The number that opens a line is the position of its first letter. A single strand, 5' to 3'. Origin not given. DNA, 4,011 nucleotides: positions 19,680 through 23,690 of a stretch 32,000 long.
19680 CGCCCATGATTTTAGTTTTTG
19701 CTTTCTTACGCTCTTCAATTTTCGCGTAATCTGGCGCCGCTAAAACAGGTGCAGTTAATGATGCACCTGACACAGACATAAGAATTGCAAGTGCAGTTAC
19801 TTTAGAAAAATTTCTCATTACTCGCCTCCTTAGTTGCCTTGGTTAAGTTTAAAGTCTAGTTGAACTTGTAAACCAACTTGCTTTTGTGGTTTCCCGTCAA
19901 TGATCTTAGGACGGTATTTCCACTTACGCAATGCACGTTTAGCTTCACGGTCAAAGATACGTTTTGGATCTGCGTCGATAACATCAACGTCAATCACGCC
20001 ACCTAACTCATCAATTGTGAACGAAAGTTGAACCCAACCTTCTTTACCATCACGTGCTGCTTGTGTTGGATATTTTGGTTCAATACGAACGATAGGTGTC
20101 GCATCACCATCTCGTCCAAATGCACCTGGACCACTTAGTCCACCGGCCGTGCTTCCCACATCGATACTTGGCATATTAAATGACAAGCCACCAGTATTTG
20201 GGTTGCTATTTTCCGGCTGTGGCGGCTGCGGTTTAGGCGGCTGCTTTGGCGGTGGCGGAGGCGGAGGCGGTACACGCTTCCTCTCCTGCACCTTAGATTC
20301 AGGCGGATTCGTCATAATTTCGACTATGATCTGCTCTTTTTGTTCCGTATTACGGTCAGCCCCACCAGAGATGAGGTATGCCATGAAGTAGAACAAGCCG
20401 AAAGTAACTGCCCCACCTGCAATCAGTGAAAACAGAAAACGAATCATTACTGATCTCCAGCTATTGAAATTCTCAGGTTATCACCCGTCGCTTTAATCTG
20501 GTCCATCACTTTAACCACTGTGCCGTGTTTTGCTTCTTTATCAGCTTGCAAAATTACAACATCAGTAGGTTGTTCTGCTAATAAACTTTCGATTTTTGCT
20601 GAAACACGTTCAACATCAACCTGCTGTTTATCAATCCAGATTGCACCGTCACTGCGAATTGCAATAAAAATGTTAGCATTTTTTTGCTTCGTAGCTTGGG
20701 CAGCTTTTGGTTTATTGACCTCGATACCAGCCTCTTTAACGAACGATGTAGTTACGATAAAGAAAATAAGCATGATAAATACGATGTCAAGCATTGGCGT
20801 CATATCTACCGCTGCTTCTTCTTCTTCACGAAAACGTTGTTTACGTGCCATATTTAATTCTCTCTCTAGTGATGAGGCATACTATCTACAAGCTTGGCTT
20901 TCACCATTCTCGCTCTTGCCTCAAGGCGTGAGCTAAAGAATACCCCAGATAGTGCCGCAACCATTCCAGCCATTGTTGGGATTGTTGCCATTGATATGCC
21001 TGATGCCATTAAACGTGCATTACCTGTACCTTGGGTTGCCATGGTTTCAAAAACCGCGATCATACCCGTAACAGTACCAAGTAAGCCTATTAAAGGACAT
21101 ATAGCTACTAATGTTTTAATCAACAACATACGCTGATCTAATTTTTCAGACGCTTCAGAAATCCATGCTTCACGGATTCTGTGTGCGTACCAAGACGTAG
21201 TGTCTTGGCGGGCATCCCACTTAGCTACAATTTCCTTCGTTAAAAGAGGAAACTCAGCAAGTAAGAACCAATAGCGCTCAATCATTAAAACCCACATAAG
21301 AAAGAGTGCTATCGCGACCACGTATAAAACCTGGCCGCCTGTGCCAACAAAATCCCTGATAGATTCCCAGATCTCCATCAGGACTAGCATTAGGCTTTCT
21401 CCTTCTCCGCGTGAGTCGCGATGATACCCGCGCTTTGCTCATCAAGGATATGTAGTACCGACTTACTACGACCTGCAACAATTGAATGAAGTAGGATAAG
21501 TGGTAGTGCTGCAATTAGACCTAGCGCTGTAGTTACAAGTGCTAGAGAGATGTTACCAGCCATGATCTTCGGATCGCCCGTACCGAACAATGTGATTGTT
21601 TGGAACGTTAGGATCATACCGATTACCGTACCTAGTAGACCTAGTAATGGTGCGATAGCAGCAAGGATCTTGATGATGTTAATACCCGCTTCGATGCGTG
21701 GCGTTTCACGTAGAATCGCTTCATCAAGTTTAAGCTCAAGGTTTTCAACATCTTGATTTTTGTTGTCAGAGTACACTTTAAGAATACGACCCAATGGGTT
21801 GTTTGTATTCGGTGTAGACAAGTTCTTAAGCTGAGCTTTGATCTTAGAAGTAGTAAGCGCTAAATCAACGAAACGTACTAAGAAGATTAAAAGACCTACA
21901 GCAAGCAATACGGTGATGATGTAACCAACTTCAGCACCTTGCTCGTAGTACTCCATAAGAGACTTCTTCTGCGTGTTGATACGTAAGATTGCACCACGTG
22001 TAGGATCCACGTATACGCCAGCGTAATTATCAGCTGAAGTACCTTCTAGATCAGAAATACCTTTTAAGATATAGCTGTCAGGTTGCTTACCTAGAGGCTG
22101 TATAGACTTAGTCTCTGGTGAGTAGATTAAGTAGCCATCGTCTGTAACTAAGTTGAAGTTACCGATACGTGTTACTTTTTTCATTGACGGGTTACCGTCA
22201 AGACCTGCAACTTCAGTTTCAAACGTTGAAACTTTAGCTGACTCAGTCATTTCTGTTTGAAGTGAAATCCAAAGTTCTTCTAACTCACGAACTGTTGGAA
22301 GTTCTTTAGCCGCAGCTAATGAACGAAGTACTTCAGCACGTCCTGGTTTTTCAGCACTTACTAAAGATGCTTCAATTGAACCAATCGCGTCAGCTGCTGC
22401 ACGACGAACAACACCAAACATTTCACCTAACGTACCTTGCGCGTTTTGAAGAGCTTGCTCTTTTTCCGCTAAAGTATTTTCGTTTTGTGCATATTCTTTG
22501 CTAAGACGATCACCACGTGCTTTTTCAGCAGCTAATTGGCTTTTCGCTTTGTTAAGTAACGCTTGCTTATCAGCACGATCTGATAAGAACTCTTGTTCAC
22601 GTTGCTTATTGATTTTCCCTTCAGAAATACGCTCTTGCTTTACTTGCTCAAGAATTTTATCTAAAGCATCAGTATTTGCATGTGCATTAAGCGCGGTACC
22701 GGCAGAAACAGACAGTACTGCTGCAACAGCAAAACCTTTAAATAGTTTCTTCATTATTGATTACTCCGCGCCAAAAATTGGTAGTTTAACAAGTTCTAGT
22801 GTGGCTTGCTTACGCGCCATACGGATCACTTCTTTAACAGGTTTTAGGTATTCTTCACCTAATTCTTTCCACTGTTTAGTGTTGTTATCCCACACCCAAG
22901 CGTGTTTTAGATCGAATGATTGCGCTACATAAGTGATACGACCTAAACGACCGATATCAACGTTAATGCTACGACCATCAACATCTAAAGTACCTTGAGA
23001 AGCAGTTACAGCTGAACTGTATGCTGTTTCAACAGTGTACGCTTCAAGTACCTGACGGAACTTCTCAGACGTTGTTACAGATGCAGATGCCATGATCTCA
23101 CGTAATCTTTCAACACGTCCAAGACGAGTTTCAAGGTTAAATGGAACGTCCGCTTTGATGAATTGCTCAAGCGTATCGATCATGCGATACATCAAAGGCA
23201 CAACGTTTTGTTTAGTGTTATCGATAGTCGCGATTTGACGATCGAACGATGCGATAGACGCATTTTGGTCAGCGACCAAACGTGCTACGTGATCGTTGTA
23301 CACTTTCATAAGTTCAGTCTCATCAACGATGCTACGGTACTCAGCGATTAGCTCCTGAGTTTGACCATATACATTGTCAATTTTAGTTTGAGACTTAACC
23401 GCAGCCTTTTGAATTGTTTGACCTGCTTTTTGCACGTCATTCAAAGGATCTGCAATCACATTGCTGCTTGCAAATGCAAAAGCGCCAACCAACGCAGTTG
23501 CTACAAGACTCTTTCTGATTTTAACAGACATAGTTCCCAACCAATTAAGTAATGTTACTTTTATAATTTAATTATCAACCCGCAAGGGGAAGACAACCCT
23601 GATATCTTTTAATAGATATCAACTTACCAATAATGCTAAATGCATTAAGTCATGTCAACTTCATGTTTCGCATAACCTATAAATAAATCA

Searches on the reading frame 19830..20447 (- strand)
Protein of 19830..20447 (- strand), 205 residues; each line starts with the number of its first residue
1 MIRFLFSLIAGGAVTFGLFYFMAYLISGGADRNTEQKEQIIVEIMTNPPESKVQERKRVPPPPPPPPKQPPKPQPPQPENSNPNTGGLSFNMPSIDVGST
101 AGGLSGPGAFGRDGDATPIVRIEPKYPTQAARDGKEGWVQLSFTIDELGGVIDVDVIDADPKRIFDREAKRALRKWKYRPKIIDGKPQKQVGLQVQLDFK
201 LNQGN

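Call 40: search_protein_families(library=pfam, proteins=[window:19830-20447:-], max_evalue=0.00001)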
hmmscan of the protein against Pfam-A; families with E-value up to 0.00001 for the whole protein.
window:19830-20447:- (205 aa): 1 family
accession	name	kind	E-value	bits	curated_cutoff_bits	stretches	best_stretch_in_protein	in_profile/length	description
PF03544.19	TonB_C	-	2.6e-19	69.9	24.6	1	123-201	2-79/79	Gram-negative bacterial TonB protein C-terminal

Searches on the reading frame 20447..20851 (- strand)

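Call 40: search_protein_families(library=pfam, proteins=[window:20447-20851:-], max_evalue=0.00001)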
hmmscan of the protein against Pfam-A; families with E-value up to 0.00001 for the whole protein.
window:20447-20851:- (134 aa): 1 family
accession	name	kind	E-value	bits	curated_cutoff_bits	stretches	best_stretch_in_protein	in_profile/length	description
PF02472.21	ExbD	-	1.5e-31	109.6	25.4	1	9-124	2-118/128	Biopolymer transport protein ExbD/TolR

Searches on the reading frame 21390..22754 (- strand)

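Call 40: search_protein_families(library=pfam, proteins=[window:21390-22754:-], max_evalue=0.00001)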
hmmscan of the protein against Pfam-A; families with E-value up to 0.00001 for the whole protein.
window:21390-22754:- (454 aa): 1 family
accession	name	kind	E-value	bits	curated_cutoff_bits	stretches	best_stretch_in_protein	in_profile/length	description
PF01618.21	MotA_ExbB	-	2.2e-29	102.2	22.9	1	318-437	3-125/127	MotA/TolQ/ExbB proton channel family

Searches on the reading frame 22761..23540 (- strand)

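Call 41: search_protein_families(library=pfam, proteins=[window:22761-23540:-], max_evalue=0.00001)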
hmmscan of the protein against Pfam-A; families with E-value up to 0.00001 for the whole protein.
window:22761-23540:- (259 aa): 1 family
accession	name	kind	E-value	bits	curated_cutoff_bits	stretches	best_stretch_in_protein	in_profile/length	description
PF11932.13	DUF3450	-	6.7e-85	284.7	32.6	1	16-255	2-240/241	Protein of unknown function (DUF3450)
